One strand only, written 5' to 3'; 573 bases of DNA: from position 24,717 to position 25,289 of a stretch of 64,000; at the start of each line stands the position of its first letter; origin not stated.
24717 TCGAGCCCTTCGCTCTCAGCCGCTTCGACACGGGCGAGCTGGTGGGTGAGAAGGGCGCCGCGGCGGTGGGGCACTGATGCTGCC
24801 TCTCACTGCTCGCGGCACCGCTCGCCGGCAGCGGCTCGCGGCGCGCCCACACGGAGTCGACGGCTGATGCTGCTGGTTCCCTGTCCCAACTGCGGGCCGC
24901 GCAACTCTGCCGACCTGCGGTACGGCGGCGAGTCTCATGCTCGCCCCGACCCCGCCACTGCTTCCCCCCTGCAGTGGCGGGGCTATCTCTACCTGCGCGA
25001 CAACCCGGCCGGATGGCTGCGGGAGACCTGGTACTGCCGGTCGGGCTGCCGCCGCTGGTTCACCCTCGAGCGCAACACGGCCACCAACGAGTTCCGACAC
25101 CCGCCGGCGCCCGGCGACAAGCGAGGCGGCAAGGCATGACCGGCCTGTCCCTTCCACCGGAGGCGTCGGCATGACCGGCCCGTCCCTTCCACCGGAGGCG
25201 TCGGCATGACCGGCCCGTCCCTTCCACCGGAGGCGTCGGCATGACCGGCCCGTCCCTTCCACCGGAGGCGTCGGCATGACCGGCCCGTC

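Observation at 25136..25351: Six-unit 35-bp tandem array between soxD and soxA forming a chain of overlapping relay mini-ORFs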

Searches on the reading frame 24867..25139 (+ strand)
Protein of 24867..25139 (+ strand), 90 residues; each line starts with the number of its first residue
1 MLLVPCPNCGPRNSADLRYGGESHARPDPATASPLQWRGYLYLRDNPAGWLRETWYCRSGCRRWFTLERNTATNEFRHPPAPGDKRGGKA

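Call 10: find_encoding_contigs(protein=window:24867-25139:+, flank=3000, max_places=10)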
Protein window:24867-25139:+ (90 aa): 20 contigs read that carry it; 10 places shown.
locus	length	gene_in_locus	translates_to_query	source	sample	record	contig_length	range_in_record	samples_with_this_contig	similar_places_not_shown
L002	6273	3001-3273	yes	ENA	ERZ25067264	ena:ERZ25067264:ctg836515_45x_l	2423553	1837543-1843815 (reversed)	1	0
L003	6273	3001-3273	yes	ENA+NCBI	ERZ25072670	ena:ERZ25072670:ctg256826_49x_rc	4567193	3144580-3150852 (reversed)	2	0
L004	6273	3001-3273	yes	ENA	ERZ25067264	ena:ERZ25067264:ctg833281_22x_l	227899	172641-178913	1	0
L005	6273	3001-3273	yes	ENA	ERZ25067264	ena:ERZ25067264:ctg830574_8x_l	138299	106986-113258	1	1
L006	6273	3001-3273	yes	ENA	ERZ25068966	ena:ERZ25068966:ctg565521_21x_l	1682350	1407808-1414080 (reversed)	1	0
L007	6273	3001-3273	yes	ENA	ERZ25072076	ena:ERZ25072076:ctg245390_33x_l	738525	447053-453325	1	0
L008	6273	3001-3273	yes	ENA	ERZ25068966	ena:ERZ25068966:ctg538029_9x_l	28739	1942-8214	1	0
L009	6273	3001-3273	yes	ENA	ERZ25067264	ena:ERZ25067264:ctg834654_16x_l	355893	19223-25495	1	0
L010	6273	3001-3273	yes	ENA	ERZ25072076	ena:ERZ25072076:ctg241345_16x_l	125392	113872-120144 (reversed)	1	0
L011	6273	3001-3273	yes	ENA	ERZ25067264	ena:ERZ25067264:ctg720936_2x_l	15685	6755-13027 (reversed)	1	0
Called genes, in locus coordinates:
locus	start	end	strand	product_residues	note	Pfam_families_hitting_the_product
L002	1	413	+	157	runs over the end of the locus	PF04075:F420H2_quin_red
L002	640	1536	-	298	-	PF00126:HTH_1, PF03466:LysR_substrate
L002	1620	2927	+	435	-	PF01266:DAO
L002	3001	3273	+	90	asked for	PF04267:SoxD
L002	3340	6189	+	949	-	PF13510:Fer2_4, PF00890:FAD_binding_2, PF01134:GIDA (weak), PF07992:Pyr_redox_2 (weak), PF12831:FAD_oxidored, PF17806:SO_alpha_A3, PF01571:GCV_T, PF08669:GCV_T_C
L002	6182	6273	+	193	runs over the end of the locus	PF01571:GCV_T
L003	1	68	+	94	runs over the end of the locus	-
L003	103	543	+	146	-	PF04075:F420H2_quin_red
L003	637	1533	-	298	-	PF00126:HTH_1, PF03466:LysR_substrate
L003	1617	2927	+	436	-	PF01266:DAO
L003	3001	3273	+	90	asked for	PF04267:SoxD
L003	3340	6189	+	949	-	PF13510:Fer2_4, PF00890:FAD_binding_2, PF01134:GIDA (weak), PF07992:Pyr_redox_2 (weak), PF12831:FAD_oxidored, PF17806:SO_alpha_A3, PF01571:GCV_T, PF08669:GCV_T_C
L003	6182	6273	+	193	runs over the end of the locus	PF01571:GCV_T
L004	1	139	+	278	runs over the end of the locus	PF06114:Peptidase_M78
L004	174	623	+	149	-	PF04075:F420H2_quin_red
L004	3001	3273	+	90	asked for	PF04267:SoxD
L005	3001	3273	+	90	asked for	PF04267:SoxD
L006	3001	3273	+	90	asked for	PF04267:SoxD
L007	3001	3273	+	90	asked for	PF04267:SoxD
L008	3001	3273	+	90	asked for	PF04267:SoxD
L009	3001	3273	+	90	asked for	PF04267:SoxD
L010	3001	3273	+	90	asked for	PF04267:SoxD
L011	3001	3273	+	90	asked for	PF04267:SoxD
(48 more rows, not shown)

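Call 18: find_homologous_proteins(query=window:24867-25139:+, max_evalue=0.00001)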
Query window:24867-25139:+ (90 aa): 228 proteins with E <= 0.00001 among 229 candidates; the best 120 are listed.
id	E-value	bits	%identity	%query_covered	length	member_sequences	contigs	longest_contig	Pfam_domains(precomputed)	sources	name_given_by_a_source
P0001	4.1e-56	206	97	100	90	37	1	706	PF04267.18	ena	-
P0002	8.6e-53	195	91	100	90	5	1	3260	PF04267.18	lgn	-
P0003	1.6e-51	191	88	100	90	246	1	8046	PF04267.18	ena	-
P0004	2.6e-49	184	86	100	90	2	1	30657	PF04267.18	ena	-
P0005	1.2e-46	175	84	100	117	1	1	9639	PF04267.18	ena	-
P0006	1.3e-45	172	81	100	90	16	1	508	PF04267.18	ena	-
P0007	6.4e-45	170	83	91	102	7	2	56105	PF04267.18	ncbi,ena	-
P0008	6.5e-45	169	78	100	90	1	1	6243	PF04267.18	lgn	-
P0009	7.8e-45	169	78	100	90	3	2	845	PF04267.18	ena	-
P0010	8.8e-45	169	79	100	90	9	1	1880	PF04267.18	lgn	-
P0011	1.4e-44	168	79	100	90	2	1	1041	PF04267.18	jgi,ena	-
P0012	2.1e-44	168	79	100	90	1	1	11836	PF04267.18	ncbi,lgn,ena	-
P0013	3.0e-44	167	80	100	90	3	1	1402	PF04267.18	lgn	-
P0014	4.8e-44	167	79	100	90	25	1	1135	PF04267.18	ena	-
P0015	6.3e-44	166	78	100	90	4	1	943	PF04267.18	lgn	-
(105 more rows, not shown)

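Call 20: find_encoding_contigs(protein=P0003, flank=1500, max_places=10)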
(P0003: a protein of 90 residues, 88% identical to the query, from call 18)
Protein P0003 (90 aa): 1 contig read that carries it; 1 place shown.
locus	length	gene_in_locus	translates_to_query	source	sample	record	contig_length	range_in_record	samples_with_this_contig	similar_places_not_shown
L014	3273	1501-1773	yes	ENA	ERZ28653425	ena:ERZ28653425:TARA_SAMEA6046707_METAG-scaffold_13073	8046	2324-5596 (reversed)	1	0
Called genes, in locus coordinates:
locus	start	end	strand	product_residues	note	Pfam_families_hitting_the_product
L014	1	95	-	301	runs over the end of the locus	PF00126:HTH_1, PF03466:LysR_substrate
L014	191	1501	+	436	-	PF01266:DAO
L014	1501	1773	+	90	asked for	PF04267:SoxD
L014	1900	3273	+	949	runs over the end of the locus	PF13510:Fer2_4, PF00890:FAD_binding_2, PF07992:Pyr_redox_2 (weak), PF12831:FAD_oxidored, PF17806:SO_alpha_A3, PF01571:GCV_T, PF08669:GCV_T_C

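Call 21: find_encoding_contigs(protein=P0005, flank=3000, max_places=5)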
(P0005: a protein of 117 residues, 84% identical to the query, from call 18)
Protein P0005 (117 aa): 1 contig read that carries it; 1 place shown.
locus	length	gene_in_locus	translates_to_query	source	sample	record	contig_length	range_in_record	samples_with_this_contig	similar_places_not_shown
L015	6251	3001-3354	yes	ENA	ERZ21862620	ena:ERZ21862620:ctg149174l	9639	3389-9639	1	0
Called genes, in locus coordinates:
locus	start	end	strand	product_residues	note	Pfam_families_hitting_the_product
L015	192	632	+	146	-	PF04075:F420H2_quin_red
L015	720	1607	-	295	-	PF00126:HTH_1, PF03466:LysR_substrate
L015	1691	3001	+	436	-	PF01266:DAO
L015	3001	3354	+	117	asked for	PF04267:SoxD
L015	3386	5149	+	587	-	PF13510:Fer2_4, PF00890:FAD_binding_2 (weak), PF01134:GIDA (weak), PF03486:HI0933_like (weak), PF07992:Pyr_redox_2 (weak), PF12831:FAD_oxidored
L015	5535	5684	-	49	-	-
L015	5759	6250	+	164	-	?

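Call 22: find_encoding_contigs(protein=P0001, flank=1500, max_places=10)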
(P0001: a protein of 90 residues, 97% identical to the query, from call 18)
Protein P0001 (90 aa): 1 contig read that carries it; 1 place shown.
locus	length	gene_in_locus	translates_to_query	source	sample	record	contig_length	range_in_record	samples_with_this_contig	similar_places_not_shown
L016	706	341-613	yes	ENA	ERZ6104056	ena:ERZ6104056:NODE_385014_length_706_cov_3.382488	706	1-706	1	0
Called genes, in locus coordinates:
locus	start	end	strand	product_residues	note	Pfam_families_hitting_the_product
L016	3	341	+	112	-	?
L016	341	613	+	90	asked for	PF04267:SoxD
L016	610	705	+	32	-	?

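Call 26: find_related_loci(query=A1, collection=metagenome_contigs, flank=1500)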
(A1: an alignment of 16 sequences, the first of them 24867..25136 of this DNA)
Query A1 (90 aa) in metagenome_contigs; peptide patterns used: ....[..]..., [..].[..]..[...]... (x = any residue, [..] = any of these).
349 stretches matched a pattern; 241 encode a relative of the query (tblastn E <= 1e-3); the best 80 are kept; 80 distinct loci.
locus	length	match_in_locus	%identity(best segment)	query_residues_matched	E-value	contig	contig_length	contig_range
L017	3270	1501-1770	97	1-90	2e-56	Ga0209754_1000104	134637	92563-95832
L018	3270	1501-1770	94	1-90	2e-55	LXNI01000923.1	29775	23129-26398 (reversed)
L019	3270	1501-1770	91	1-90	4e-53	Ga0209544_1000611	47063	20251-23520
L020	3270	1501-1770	91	1-90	4e-53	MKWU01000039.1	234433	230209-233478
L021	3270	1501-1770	87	1-90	7e-51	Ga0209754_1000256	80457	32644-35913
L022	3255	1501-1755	87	1-85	5e-49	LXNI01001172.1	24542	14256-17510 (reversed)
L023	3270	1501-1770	80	1-90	2e-47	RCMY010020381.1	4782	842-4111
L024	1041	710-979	79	1-90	2e-48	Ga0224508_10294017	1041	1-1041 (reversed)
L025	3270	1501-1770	79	1-90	5e-46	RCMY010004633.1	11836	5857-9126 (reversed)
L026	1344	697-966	78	1-90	2e-46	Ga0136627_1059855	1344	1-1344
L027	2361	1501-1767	78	1-89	7e-45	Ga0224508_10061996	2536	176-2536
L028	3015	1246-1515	76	1-90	2e-44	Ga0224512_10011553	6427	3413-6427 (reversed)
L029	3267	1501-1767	75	1-89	6e-44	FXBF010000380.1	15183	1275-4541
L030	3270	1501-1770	71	1-90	1e-43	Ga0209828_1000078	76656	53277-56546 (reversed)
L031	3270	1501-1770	74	1-90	6e-43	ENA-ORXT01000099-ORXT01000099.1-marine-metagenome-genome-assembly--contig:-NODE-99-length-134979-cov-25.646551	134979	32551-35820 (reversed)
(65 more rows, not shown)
